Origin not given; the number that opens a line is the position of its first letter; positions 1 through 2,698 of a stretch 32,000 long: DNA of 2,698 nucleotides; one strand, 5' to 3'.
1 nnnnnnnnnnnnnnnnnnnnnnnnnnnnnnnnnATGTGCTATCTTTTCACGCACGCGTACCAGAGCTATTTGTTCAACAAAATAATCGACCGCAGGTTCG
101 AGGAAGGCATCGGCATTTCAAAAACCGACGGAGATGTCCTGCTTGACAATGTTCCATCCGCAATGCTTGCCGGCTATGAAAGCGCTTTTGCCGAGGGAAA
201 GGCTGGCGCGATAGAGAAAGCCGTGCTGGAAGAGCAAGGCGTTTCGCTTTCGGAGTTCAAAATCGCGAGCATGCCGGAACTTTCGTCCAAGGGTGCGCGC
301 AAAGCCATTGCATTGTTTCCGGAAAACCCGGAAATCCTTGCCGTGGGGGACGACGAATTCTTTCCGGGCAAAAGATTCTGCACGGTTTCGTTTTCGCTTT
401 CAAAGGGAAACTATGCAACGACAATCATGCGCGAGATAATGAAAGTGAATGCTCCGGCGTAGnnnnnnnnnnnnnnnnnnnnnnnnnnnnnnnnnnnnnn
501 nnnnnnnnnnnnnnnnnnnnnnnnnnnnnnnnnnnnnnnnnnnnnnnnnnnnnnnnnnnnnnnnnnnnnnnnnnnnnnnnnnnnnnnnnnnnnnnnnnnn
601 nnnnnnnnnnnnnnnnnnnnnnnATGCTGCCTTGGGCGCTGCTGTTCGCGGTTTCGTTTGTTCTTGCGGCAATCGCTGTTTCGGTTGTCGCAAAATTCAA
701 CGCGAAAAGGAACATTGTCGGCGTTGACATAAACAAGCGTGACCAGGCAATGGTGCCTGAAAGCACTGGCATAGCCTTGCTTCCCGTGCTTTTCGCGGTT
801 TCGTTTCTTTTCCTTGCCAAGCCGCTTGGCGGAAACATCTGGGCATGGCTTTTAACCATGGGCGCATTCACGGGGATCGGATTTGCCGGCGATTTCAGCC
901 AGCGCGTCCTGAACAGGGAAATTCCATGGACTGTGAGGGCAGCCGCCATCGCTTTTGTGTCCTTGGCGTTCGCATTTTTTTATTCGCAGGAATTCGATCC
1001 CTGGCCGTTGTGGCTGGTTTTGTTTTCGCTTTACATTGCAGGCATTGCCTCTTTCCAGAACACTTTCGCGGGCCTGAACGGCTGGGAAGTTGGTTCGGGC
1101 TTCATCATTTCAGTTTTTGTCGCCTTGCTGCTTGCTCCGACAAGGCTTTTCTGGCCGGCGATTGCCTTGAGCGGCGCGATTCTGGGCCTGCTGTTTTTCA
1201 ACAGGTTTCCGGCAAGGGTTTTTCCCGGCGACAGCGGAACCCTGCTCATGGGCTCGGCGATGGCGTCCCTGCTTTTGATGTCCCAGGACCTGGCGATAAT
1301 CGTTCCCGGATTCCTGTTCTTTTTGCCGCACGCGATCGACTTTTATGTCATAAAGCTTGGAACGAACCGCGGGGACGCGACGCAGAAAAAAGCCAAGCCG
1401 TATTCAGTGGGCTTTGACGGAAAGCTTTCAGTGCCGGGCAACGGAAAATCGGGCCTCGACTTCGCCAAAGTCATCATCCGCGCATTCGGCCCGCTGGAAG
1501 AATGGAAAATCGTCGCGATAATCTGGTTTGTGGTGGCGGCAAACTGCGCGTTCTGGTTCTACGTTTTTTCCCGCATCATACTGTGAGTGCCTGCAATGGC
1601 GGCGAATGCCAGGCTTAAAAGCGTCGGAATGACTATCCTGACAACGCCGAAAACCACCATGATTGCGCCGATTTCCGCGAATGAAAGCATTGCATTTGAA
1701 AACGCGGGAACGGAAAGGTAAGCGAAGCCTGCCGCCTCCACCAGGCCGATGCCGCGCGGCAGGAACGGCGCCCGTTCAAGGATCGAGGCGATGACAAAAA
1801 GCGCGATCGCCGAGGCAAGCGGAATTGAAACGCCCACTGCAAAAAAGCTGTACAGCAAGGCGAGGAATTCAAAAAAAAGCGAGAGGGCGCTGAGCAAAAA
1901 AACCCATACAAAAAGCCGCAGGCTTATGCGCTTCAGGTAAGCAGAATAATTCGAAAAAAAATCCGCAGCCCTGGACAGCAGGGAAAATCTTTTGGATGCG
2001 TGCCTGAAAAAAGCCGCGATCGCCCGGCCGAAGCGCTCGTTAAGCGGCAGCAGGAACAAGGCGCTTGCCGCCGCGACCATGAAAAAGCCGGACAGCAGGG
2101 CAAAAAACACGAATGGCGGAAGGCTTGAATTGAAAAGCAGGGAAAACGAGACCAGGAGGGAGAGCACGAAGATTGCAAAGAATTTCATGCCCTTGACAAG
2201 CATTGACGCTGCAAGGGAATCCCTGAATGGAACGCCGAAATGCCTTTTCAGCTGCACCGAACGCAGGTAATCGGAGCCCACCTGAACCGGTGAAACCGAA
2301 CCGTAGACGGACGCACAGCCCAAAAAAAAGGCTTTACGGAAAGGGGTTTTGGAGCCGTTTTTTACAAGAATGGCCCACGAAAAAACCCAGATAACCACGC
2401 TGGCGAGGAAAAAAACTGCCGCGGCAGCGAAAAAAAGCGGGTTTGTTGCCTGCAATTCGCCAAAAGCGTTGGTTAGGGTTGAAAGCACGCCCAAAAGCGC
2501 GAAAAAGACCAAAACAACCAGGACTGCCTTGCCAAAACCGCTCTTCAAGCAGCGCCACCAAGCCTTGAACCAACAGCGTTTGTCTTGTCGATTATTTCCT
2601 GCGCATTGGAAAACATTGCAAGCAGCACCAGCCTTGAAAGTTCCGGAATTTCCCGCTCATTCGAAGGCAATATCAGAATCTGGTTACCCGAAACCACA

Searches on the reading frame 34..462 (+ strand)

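Call 41: search_protein_families(library=pfam, proteins=[window:34-462:+], max_evalue=0.01)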
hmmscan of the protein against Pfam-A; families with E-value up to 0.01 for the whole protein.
window:34-462:+ (142 aa): 1 family
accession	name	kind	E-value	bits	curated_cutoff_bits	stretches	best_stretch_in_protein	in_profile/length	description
PF01142.23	TruD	-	6.2e-31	108.1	27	2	40-135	325-412/412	tRNA pseudouridine synthase D (TruD)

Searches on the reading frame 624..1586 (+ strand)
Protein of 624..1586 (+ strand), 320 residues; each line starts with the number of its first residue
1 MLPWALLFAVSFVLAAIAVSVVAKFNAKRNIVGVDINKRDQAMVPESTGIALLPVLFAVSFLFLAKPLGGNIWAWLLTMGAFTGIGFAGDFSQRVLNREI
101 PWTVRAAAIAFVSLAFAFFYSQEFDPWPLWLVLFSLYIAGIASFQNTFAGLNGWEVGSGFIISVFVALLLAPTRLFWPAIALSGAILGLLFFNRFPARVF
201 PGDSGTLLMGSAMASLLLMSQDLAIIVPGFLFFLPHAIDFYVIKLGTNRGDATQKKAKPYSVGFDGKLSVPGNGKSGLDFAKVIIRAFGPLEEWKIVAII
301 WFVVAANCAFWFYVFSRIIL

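Call 41: search_protein_families(library=pfam, proteins=[window:624-1586:+], max_evalue=0.01)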
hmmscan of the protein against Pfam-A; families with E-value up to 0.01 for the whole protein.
window:624-1586:+ (320 aa): 1 family
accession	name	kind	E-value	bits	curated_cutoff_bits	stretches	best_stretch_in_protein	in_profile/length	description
PF00953.26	Glycos_transf_4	-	1.9e-17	64.1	27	1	73-220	2-159/160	Glycosyl transferase family 4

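Call 57: list_cluster_members(proteins=[window:624-1586:+, window:1559-2548:-, window:2545-3192:-, window:31502-31879:-, window:31502-31873:-, window:31295-31492:-, window:30451-31266:+, window:30466-31266:+, window:3408-6239:-, window:8010-9284:+])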
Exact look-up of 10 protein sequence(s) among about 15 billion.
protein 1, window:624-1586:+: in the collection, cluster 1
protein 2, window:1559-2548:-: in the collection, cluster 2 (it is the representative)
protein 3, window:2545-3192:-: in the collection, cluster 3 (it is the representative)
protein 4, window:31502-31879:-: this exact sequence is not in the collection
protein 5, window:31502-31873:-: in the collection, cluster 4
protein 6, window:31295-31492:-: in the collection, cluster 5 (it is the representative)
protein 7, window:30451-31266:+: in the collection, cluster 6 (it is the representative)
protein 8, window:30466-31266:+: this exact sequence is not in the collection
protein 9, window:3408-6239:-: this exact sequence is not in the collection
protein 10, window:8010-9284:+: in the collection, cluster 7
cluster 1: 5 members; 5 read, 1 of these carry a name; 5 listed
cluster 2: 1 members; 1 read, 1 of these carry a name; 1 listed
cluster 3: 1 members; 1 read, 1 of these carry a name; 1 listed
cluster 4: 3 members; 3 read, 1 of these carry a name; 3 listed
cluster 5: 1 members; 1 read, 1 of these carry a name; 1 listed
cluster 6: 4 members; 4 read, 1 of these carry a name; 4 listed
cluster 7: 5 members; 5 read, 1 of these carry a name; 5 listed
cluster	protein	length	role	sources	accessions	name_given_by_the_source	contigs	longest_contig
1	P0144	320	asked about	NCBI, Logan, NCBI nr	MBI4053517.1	MAG: hypothetical protein HY394_05795 [Candidatus Diapherotrites archaeon] | hypothetical protein [Candidatus Diapherotrites archaeon]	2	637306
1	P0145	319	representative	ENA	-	-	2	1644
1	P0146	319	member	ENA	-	-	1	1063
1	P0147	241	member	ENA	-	-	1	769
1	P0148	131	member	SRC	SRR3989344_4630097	-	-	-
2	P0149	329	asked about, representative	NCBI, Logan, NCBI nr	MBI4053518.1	MAG: flippase-like domain-containing protein [Candidatus Diapherotrites archaeon] | flippase-like domain-containing protein [Candidatus Diapherotrites archaeon]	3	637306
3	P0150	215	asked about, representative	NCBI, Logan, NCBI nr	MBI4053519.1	MAG: hypothetical protein HY394_05805 [Candidatus Diapherotrites archaeon] | hypothetical protein [Candidatus Diapherotrites archaeon]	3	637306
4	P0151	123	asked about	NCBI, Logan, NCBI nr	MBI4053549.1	MAG: hypothetical protein HY394_05955 [Candidatus Diapherotrites archaeon] | hypothetical protein [Candidatus Diapherotrites archaeon]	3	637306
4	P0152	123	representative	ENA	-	-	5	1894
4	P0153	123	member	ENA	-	-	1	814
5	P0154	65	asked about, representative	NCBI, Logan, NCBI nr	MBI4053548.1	MAG: hypothetical protein HY394_05950 [Candidatus Diapherotrites archaeon] | hypothetical protein [Candidatus Diapherotrites archaeon]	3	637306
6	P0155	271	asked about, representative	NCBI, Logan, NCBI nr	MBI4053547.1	MAG: hypothetical protein HY394_05945 [Candidatus Diapherotrites archaeon] | hypothetical protein [Candidatus Diapherotrites archaeon]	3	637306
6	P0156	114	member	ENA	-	-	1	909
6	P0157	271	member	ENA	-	-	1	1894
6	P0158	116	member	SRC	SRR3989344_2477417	-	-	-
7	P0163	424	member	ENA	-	-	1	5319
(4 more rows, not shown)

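Call 59: find_encoding_contigs(protein=window:624-1586:+, flank=10000, max_places=4)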
Protein window:624-1586:+ (320 aa): 2 contigs read that carry it; 1 place shown.
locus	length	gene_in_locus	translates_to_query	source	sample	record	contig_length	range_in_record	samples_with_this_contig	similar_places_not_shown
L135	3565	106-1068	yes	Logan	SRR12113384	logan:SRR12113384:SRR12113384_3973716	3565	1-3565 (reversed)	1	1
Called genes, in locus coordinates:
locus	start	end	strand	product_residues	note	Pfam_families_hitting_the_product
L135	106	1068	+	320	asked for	PF00953:Glycos_transf_4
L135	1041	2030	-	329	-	PF03706:LPG_synthase_TM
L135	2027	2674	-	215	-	-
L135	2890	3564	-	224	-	?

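Call 63: find_encoding_contigs(protein=P0163, flank=10000, max_places=6)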
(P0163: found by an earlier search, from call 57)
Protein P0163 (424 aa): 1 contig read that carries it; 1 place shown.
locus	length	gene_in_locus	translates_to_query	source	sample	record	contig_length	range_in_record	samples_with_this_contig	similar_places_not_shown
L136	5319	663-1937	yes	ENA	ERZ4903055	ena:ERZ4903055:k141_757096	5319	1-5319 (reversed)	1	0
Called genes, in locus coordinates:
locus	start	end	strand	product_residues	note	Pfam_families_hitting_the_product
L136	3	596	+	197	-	?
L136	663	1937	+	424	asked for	PF27218:MJ0043_C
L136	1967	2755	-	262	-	PF09754:PAC2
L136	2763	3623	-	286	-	PF00575:S1 (weak), PF07541:EIF_2_alpha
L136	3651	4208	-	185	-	PF22090:Gins51_C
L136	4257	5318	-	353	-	?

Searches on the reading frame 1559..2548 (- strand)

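Call 41: search_protein_families(library=pfam, proteins=[window:1559-2548:-], max_evalue=0.01)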
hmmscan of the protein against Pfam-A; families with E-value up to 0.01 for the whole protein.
window:1559-2548:- (329 aa): 1 family
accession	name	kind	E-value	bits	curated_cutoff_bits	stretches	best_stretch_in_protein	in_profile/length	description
PF03706.18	LPG_synthase_TM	-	1.5e-19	71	33.4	1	12-311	4-301/302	Lysylphosphatidylglycerol synthase TM region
